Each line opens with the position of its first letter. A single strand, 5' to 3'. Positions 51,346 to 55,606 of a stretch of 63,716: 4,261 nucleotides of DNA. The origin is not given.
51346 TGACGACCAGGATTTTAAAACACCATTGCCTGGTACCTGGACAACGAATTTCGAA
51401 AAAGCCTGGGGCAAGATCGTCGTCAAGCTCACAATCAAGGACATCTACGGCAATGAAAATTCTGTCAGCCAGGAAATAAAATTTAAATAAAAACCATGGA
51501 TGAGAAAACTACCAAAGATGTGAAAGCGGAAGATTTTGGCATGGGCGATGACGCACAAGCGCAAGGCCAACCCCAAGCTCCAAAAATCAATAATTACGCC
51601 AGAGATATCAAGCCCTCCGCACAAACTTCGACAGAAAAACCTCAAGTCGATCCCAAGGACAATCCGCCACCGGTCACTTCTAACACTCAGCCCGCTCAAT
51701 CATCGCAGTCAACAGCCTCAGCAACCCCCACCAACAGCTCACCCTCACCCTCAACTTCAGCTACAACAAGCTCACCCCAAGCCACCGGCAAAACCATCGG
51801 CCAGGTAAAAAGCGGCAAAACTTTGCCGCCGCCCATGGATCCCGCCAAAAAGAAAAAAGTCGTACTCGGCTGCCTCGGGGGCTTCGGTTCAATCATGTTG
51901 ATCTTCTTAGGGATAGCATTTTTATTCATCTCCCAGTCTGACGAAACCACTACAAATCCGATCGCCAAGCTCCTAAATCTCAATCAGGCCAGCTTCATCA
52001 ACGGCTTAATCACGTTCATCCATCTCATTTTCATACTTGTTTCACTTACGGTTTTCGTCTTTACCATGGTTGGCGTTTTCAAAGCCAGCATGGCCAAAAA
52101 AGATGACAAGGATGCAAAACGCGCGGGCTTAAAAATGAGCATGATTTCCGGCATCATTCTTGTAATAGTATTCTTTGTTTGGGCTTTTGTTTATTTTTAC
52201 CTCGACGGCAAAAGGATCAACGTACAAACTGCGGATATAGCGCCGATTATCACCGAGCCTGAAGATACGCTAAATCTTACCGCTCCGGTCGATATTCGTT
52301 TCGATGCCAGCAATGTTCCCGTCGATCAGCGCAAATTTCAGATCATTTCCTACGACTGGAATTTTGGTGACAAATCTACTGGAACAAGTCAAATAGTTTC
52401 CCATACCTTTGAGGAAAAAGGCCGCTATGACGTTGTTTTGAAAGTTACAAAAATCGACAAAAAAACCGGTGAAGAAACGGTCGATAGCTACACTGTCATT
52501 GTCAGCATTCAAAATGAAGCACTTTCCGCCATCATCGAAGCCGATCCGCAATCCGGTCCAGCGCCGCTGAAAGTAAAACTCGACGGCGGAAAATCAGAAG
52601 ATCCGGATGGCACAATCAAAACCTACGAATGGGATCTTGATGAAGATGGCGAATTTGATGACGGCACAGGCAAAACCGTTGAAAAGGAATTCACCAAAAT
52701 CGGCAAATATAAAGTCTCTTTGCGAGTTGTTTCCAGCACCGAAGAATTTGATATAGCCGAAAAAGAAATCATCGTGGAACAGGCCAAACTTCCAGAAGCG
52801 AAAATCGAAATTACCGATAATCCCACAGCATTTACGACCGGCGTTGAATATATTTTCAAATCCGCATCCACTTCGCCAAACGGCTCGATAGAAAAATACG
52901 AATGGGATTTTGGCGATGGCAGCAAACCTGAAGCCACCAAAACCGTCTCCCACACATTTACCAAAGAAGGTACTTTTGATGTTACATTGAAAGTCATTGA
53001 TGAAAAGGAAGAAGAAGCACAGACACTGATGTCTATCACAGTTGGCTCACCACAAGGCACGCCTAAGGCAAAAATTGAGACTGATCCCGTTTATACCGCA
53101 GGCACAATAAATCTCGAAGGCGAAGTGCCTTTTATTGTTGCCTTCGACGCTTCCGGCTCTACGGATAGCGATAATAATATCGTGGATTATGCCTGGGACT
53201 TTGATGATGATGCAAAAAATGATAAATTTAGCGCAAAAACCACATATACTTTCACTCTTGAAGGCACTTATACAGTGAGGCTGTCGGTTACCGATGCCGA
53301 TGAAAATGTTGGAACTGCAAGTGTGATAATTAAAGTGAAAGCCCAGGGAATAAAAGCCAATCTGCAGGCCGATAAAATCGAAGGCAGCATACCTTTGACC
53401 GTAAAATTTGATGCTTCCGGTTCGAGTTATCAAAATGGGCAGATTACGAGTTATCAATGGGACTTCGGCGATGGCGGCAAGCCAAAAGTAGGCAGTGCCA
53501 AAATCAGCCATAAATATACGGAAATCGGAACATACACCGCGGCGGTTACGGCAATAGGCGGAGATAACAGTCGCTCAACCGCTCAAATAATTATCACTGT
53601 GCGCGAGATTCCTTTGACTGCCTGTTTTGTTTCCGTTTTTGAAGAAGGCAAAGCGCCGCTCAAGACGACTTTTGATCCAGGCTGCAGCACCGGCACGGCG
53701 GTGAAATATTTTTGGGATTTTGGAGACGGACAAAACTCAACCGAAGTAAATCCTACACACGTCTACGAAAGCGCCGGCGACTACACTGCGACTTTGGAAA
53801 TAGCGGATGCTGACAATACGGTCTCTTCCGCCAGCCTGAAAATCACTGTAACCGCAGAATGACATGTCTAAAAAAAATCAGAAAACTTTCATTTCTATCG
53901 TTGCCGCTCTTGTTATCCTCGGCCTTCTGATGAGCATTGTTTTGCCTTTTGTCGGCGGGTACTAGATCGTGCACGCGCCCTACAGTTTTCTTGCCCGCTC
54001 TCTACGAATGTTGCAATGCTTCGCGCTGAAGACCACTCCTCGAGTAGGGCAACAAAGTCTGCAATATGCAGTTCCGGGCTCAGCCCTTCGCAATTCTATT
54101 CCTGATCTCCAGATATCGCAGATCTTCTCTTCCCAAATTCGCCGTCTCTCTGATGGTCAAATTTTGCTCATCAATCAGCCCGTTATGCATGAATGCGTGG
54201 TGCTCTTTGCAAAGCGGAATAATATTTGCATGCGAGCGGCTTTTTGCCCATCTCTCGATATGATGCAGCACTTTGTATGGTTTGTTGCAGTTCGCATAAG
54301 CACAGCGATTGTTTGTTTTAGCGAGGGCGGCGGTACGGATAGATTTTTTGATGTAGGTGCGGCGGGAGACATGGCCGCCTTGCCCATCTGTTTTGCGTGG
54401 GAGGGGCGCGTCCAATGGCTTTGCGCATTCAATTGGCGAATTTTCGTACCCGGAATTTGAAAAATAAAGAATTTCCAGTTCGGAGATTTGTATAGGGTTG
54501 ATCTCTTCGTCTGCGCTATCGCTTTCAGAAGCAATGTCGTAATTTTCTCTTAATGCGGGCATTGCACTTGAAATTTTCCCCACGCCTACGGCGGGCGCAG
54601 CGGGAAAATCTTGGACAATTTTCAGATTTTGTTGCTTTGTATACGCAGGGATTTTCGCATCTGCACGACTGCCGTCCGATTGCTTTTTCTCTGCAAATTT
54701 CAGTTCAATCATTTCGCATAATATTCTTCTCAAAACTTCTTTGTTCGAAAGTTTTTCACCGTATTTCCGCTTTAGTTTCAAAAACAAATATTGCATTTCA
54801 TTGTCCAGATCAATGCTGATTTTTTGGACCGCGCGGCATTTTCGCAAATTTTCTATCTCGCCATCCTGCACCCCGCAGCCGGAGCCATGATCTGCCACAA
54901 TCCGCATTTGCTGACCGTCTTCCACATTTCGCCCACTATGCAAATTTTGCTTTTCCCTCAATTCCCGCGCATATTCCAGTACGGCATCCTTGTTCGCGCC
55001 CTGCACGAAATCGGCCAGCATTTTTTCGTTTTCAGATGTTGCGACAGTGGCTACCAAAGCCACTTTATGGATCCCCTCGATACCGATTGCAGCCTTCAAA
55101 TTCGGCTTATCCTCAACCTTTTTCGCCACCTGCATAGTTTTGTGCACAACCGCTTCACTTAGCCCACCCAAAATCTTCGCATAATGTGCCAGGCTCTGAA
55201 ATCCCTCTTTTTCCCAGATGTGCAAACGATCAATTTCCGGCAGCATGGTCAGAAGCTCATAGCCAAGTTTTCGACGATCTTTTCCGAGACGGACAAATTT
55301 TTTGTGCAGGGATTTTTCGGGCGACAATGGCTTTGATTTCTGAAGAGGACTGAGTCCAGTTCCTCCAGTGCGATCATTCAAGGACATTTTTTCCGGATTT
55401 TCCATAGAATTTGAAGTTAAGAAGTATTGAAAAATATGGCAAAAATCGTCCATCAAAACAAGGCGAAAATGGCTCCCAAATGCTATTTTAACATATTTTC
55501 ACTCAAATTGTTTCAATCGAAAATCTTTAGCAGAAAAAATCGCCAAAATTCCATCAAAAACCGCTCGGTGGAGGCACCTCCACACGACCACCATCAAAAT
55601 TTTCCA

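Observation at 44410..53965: Translationally coupled operon of multi-module VirB2/TrbC-like hairpin proteins fused or linked to giant PKD adhesin-like proteins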

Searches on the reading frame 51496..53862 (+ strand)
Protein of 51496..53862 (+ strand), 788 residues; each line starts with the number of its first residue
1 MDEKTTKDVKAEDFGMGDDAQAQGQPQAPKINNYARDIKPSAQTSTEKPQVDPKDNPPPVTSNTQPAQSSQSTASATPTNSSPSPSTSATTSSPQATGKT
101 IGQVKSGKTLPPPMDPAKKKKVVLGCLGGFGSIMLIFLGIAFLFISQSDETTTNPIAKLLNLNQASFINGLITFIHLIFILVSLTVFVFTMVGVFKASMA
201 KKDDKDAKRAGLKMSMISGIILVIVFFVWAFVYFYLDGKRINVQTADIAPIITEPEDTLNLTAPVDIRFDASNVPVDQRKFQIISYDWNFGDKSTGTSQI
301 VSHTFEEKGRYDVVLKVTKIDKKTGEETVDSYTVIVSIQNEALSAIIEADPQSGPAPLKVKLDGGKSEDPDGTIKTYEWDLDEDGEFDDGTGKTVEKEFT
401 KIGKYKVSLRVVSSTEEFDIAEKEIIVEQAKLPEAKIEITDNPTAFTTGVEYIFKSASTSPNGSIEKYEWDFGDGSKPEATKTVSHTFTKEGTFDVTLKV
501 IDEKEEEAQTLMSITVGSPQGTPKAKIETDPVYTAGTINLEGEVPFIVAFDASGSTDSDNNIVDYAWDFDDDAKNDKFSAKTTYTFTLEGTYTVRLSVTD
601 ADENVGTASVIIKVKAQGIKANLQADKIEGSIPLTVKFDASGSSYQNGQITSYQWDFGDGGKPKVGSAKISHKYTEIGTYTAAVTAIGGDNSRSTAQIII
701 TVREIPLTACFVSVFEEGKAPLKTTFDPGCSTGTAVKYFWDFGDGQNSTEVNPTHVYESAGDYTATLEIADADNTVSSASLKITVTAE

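Call 3: search_protein_families(library=pfam, proteins=[window:51496-53862:+], max_evalue=1)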
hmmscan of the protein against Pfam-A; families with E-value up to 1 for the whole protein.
window:51496-53862:+ (788 aa): 17 families
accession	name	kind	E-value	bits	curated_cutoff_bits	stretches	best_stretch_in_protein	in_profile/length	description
PF18911.6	PKD_4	-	3.3e-88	290.3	27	6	442-509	10-77/85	PKD domain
PF00801.26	PKD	-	2.9e-62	207.1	23.5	6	438-511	3-76/80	PKD domain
PF22352.2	K319L-like_PKD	-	1.6e-23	82.9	27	4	548-614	14-84/84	K319L-like, PKD domain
PF21027.3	Sde0182_C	-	1.1e-05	26.4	27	1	548-619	2-70/83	Cellulose-binding protein Sde0182, C-terminal domain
PF16820.11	PKD_3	-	0.00046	20.4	26.3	0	724-769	21-66/68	PKD-like domain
PF18981.6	InlK_D3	-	0.00092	19.7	25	1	585-614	45-75/75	Internalin K domain (D3/D4)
PF14277.12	DUF4364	-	0.00095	19.5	26.9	0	559-606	82-128/162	Domain of unknown function (DUF4364)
PF02322.20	Cyt_bd_oxida_II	-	0.0059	16.4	35.6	1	127-236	159-260/302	Cytochrome bd terminal oxidase subunit II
PF04479.18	RTA1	-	0.03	14.3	24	1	136-234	33-128/208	RTA1 like protein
PF13273.12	DUF4064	-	0.037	14.7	32.1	1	119-224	3-101/102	Protein of unknown function (DUF4064)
PF12725.13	DUF3810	-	0.16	11.8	28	1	174-235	22-85/311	Protein of unknown function (DUF3810)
PF18895.5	T4SS_pilin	-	0.25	11.9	26.6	1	176-234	14-70/71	Type IV secretion system pilin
PF07495.19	Y_Y_Y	-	0.29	11.5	26.6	1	570-607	18-55/65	Y_Y_Y domain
PF00335.26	Tetraspanin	-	0.31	11.1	32.1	1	132-234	9-98/225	Tetraspanin family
PF05987.18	DUF898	-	0.32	10.5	28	1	174-237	184-248/336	Bacterial protein of unknown function (DUF898)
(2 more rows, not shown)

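Call 4: search_protein_families(library=ncbifam, proteins=[window:51496-53862:+], max_evalue=1)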
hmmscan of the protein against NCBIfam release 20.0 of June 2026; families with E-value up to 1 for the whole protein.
window:51496-53862:+ (788 aa): 7 families
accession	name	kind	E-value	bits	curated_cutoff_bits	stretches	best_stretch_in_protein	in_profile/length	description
TIGR00864.1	PCC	subfamily_domain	2e-29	100.8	1861.4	2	283-703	1086-1475/2700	polycystin cation channel protein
TIGR03769.1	P_ac_wall_RPT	domain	4e-06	27.3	30.9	0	584-603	7-28/41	TIGR03769 domain-containing protein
NF058578.1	CPR_pilus_PamR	equivalog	8.9e-06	24.8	300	2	470-525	185-248/297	pilus system RbmA-like protein PamR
NF045937.1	MSC_0624_12TM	equivalog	0.0017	16.9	70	1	133-236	163-267/445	MSC_0624 family F1-like ATPase-associated membrane protein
NF045849.1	ICE_MMCAP2_0565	equivalog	0.064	12.9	40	1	176-234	18-75/80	Mbov_0395 family pilin-like conjugal transfer protein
TIGR00819.1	ydaH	subfamily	0.15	10.5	753.55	1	131-247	276-385/521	AbgT family antimetabolite efflux transporter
NF041745.1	RdrD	equivalog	0.83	9.4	230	0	130-225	37-129/227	antiviral RADAR system accessory protein RdrD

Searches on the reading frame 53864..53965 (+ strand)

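Call 3: search_protein_families(library=pfam, proteins=[window:53864-53965:+], max_evalue=1)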
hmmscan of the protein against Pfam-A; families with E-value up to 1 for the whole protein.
window:53864-53965:+ (33 aa): 0 families

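Call 4: search_protein_families(library=ncbifam, proteins=[window:53864-53965:+], max_evalue=1)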
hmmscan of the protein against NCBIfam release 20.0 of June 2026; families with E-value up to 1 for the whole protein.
window:53864-53965:+ (33 aa): 2 families
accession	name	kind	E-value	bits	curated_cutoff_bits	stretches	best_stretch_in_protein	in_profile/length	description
TIGR01710.1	typeII_sec_gspG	equivalog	0.01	15.8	88.85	1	8-29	4-25/134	type II secretion system major pseudopilin GspG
NF002593.0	PRK02251.1-2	equivalog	0.19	11.4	141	1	2-27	96-121/157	cell division protein CrgA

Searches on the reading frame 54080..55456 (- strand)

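Call 8: search_protein_families(library=pfam, proteins=[window:54080-55456:-], max_evalue=0.00001)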
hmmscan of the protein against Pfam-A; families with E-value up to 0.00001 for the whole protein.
window:54080-55456:- (458 aa): 0 families

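Call 82: search_protein_families(library=pfam, proteins=[window:54080-55456:-], max_evalue=0.01)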
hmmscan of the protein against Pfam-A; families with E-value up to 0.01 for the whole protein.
window:54080-55456:- (458 aa): 1 family
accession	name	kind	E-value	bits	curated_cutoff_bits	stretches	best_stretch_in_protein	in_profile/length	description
PF16786.11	RecA_dep_nuc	-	0.0073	16.9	26.9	0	393-421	28-56/103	Recombination enhancement, RecA-dependent nuclease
